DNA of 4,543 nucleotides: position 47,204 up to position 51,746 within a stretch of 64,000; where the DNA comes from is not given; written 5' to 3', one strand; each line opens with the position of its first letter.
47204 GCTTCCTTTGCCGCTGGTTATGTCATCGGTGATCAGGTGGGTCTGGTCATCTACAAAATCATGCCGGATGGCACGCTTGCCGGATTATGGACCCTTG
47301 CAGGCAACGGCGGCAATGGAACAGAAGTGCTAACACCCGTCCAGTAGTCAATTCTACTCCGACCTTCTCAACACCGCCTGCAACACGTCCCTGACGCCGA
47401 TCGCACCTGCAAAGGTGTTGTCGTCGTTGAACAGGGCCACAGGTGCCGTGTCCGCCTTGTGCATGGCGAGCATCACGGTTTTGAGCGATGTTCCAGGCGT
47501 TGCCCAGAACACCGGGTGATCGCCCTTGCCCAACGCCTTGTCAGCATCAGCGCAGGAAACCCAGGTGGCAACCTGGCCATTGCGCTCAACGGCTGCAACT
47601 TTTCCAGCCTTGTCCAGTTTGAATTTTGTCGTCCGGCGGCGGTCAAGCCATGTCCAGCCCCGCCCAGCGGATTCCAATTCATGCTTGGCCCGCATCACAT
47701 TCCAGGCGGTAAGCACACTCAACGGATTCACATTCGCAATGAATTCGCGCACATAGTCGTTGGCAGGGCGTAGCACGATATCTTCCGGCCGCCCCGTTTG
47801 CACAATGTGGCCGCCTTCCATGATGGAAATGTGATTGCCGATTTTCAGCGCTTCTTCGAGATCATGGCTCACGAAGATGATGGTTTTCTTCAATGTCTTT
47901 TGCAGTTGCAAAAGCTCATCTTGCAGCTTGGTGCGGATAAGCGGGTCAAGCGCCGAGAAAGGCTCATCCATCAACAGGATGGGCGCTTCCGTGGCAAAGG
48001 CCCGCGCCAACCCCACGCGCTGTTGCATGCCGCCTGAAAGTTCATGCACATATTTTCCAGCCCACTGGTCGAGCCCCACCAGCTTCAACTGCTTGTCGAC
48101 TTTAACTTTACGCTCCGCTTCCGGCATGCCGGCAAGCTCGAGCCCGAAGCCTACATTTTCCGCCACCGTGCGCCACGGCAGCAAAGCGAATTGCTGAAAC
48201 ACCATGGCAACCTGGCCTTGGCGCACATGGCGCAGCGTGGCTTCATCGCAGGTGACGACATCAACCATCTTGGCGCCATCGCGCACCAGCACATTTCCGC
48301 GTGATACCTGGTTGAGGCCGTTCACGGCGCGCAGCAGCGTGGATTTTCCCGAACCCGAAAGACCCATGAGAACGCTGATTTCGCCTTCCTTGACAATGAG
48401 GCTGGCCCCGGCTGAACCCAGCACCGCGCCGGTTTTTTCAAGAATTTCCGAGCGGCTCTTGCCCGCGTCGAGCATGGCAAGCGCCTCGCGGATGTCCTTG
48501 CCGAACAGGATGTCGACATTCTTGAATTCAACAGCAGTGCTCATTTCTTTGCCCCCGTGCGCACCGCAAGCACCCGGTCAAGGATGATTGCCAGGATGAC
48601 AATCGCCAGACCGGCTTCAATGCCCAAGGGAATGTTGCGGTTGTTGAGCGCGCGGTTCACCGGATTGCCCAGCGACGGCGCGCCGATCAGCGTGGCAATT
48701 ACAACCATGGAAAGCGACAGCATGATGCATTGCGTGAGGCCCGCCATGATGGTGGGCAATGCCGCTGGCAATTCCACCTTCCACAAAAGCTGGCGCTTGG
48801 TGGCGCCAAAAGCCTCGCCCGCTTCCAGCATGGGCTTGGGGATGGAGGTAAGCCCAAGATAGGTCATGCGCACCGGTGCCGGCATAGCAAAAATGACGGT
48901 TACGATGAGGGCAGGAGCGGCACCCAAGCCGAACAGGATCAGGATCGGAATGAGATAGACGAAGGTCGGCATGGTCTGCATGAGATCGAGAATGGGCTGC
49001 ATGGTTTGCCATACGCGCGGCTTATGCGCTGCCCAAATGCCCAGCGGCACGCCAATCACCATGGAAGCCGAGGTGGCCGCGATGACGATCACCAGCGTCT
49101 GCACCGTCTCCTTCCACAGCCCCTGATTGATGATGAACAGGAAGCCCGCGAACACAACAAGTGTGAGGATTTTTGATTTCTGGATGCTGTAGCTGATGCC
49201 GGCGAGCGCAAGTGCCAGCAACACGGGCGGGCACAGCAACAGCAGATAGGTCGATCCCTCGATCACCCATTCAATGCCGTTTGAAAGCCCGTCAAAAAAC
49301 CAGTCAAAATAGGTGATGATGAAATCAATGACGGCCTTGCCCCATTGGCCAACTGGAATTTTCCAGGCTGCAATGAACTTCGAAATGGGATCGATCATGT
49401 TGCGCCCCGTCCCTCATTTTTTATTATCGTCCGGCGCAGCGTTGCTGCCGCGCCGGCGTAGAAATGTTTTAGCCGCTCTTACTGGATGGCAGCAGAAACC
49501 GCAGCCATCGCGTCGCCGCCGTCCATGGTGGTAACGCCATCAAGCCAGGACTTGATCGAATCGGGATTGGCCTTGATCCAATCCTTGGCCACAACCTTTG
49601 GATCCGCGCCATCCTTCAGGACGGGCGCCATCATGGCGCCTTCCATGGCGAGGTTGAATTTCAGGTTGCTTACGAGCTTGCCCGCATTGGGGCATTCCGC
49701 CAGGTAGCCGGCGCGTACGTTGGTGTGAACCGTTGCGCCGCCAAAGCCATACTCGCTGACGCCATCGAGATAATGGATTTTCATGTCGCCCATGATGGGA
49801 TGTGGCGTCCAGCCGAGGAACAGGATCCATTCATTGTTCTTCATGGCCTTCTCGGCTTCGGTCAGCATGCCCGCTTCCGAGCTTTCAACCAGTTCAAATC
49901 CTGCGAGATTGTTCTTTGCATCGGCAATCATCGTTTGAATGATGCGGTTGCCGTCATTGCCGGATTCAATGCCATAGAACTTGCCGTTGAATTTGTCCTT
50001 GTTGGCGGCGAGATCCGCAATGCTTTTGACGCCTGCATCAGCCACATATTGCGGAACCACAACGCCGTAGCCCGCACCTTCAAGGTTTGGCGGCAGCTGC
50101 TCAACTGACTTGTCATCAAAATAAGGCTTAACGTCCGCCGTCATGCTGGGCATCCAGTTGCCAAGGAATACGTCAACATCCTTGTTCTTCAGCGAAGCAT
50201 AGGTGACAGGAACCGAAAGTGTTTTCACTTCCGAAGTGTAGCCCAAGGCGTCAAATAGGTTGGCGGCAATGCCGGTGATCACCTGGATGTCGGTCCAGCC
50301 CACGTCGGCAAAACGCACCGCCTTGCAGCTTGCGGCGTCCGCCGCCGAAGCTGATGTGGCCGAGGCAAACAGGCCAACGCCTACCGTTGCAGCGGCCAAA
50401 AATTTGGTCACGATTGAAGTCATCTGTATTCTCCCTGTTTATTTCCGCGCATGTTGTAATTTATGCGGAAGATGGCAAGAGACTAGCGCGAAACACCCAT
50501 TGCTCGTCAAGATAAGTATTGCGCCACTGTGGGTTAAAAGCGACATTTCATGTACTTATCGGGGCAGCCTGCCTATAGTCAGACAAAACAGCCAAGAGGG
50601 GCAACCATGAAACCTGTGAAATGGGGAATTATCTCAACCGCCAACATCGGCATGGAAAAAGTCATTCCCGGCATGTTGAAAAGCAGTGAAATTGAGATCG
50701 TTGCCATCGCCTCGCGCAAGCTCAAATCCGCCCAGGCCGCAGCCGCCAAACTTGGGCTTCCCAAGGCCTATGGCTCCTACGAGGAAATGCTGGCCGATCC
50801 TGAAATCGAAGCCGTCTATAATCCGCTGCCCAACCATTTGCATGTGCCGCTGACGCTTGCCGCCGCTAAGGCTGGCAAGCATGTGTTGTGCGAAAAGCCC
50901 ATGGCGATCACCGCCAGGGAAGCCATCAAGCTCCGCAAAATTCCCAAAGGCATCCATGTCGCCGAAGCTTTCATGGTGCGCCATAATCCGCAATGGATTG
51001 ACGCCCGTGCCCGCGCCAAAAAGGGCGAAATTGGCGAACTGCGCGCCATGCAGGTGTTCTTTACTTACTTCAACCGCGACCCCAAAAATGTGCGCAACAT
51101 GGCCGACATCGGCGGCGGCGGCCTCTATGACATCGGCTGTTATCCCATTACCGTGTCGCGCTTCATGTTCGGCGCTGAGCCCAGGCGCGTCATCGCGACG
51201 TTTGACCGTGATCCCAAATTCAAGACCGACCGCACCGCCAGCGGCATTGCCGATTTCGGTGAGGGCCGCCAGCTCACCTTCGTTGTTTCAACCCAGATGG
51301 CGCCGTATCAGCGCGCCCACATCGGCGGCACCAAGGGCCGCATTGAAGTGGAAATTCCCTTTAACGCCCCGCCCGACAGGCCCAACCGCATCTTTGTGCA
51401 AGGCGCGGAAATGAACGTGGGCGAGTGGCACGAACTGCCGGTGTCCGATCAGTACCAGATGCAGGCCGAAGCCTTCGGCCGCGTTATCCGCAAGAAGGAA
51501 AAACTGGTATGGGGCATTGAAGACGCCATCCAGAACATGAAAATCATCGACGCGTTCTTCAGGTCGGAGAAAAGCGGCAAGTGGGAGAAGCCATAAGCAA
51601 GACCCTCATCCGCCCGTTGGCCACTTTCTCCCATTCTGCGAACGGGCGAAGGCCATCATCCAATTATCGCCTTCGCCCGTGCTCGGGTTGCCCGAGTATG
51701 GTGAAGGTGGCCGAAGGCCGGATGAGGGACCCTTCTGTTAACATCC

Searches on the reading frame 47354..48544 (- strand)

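Call 8: search_protein_families(library=pfam, proteins=[window:47354-48544:-], max_evalue=0.001)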
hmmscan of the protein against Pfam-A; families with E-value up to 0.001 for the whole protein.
window:47354-48544:- (396 aa): 5 families
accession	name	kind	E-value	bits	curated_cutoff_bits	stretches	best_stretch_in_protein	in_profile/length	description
PF00005.33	ABC_tran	-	1.2e-30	107.3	25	1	47-196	4-136/137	ABC transporter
PF13304.12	AAA_21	-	1.3e-09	39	27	1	167-230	236-301/304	AAA domain, putative AbiEii toxin, Type IV TA system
PF02463.25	SMC_N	-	3.4e-05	23.8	40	1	55-228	25-198/220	RecF/RecN/SMC N terminal domain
PF09818.15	ABC_ATPase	-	4.4e-05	23.1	23.2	0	168-234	157-223/283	P-loop domain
PF00571.33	CBS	-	5.5e-05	23.9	24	1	343-392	7-56/57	CBS domain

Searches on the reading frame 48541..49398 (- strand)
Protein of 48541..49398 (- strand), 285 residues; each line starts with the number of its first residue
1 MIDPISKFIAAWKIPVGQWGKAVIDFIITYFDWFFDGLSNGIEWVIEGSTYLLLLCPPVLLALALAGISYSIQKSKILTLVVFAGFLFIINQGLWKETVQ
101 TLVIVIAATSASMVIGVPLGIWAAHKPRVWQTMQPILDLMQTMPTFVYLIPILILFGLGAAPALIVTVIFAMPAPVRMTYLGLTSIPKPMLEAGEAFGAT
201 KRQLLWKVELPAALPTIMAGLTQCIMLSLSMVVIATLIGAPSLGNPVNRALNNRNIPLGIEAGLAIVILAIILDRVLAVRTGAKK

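Call 8: search_protein_families(library=pfam, proteins=[window:48541-49398:-], max_evalue=0.001)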
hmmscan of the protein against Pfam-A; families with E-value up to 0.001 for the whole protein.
window:48541-49398:- (285 aa): 1 family
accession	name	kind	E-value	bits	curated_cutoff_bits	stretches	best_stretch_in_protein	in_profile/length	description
PF00528.27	BPD_transp_1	-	3.6e-28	99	26.4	1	116-273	1-167/184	Binding-protein-dependent transport system inner membrane component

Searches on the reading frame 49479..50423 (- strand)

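Call 8: search_protein_families(library=pfam, proteins=[window:49479-50423:-], max_evalue=0.001)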
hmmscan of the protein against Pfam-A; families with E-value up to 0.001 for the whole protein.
window:49479-50423:- (314 aa): 1 family
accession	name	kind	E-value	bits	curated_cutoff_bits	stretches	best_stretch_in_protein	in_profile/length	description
PF04069.17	OpuAC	-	9.2e-60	202.8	21.2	1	35-284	2-256/257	Substrate binding domain of ABC-type glycine betaine transport system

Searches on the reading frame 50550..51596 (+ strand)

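Call 8: search_protein_families(library=pfam, proteins=[window:50550-51596:+], max_evalue=0.001)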
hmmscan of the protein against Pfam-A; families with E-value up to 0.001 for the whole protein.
window:50550-51596:+ (348 aa): 3 families
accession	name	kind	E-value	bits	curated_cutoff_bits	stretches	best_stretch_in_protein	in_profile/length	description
PF22725.1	GFO_IDH_MocA_C3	-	7.4e-23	81.3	27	1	151-266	3-124/124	GFO/IDH/MocA C-terminal domain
PF01408.29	GFO_IDH_MocA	-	3.6e-22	79.8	24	1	24-130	2-107/120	Oxidoreductase family, NAD-binding Rossmann fold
PF02894.22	GFO_IDH_MocA_C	-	2.2e-13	51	22.9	1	157-345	5-215/218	Oxidoreductase family, C-terminal alpha/beta domain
